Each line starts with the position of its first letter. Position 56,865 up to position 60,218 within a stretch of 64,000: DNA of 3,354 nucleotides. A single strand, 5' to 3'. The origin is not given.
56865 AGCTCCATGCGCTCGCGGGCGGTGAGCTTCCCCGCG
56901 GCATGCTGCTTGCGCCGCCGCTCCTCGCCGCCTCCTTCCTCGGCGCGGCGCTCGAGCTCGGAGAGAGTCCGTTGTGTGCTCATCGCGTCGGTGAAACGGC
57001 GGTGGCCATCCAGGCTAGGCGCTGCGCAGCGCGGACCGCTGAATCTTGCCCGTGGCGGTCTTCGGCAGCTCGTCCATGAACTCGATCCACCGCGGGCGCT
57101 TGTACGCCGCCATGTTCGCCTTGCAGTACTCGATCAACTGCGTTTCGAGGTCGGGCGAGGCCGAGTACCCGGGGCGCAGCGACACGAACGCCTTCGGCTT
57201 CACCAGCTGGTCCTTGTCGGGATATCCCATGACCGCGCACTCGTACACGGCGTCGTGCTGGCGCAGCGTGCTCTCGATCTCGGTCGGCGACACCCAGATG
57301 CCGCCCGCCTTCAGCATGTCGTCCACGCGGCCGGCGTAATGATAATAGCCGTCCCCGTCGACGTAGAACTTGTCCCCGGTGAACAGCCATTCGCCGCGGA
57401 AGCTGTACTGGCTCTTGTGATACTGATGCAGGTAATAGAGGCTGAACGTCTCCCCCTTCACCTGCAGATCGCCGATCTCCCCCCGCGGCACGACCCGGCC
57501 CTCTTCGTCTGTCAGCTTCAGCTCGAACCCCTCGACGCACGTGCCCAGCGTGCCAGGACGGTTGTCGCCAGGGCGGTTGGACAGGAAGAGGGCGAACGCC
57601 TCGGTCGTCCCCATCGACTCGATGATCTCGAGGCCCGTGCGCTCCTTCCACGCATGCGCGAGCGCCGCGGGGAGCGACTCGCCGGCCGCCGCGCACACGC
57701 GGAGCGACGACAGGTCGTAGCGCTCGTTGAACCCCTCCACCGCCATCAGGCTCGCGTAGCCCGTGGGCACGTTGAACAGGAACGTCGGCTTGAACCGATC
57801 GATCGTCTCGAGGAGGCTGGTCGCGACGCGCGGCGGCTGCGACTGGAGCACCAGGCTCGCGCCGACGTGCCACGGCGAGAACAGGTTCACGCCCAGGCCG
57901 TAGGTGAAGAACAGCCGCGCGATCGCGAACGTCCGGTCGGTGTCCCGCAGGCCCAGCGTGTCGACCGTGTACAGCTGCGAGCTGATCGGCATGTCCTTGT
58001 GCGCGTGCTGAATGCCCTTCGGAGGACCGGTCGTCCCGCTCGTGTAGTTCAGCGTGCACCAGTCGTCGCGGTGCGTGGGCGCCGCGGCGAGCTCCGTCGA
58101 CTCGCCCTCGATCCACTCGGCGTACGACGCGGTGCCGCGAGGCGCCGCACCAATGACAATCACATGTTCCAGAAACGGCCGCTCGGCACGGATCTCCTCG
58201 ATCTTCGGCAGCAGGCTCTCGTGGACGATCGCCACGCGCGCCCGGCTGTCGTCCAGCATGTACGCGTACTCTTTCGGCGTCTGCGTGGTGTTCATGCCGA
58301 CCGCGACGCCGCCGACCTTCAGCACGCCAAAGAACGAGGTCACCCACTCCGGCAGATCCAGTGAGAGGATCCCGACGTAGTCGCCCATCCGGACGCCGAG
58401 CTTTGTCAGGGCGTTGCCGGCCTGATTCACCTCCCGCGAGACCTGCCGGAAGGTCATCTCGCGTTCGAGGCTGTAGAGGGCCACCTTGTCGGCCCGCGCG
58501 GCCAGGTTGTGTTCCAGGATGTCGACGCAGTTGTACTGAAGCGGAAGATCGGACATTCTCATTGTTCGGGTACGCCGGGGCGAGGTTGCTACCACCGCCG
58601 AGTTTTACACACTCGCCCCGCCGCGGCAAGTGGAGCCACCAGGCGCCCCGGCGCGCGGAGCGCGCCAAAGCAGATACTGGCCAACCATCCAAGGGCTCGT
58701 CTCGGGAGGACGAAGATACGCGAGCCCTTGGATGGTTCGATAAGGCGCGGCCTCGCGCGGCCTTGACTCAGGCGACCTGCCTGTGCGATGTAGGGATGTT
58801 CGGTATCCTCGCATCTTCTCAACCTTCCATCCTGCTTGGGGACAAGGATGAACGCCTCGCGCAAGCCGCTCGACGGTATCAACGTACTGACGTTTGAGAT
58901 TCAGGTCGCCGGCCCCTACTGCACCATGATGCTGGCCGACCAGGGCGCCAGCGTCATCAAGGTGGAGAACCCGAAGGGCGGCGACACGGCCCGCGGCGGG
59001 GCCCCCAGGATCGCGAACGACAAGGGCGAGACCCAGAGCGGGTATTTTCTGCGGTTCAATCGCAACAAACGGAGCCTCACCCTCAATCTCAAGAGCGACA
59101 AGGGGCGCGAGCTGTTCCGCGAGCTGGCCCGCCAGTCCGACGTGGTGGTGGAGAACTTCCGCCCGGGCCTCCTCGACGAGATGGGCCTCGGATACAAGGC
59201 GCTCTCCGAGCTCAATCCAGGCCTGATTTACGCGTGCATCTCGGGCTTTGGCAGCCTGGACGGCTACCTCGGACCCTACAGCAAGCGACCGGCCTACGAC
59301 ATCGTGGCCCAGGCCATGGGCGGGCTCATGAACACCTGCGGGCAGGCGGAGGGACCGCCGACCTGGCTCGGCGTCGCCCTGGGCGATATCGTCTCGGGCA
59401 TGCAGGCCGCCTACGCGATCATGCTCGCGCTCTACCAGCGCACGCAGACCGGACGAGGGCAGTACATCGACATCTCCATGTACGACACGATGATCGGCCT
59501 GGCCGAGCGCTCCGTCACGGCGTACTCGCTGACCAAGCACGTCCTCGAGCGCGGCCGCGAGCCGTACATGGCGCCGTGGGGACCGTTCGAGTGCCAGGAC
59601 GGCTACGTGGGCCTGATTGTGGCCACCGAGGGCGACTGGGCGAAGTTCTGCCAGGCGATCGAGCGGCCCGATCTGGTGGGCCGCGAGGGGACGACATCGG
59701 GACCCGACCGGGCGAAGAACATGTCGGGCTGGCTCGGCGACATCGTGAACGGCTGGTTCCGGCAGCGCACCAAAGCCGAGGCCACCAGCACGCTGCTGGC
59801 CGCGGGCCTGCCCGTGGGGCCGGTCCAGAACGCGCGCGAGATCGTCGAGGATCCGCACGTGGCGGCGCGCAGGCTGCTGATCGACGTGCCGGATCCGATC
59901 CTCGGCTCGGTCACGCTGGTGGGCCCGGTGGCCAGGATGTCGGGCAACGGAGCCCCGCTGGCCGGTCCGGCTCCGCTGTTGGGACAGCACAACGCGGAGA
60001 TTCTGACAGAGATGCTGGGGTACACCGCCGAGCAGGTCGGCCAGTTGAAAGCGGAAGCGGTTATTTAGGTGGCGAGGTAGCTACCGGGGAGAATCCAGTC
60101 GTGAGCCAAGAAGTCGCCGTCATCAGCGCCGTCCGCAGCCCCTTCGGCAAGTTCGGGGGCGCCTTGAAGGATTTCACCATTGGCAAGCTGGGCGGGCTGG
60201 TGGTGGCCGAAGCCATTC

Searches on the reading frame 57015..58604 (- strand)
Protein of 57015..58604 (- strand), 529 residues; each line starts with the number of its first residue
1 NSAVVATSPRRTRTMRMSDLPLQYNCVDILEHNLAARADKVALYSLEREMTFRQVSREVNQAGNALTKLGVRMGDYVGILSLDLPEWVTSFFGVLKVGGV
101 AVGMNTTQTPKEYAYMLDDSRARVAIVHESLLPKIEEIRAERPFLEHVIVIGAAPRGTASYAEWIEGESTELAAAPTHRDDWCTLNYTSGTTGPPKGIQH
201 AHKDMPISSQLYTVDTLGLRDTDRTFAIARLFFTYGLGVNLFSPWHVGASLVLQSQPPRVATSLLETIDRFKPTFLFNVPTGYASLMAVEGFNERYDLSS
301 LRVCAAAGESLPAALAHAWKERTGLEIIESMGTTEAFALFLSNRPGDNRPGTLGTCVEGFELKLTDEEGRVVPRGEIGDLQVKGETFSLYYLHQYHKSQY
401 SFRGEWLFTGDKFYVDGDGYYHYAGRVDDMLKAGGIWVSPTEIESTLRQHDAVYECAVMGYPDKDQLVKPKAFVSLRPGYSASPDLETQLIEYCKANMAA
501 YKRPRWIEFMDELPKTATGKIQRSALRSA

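Call 81: search_protein_families(library=pfam, proteins=[window:57015-58604:-], max_evalue=0.001)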
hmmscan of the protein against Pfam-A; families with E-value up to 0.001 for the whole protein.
window:57015-58604:- (529 aa): 2 families
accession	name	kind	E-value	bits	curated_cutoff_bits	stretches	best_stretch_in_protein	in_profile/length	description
PF00501.34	AMP-binding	-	5.4e-78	262.9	29.9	1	30-391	1-383/384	AMP-binding enzyme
PF13193.12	AMP-binding_C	-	2.9e-19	70.2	24.5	1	442-520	1-76/76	AMP-binding enzyme C-terminal domain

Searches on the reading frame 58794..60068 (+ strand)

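Call 81: search_protein_families(library=pfam, proteins=[window:58794-60068:+], max_evalue=0.001)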
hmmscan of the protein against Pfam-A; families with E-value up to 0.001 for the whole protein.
window:58794-60068:+ (424 aa): 1 family
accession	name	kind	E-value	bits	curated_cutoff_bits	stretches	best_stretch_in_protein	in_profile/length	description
PF02515.22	CoA_transf_3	-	5.7e-118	394.6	23.3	1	26-400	1-366/366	CoA-transferase family III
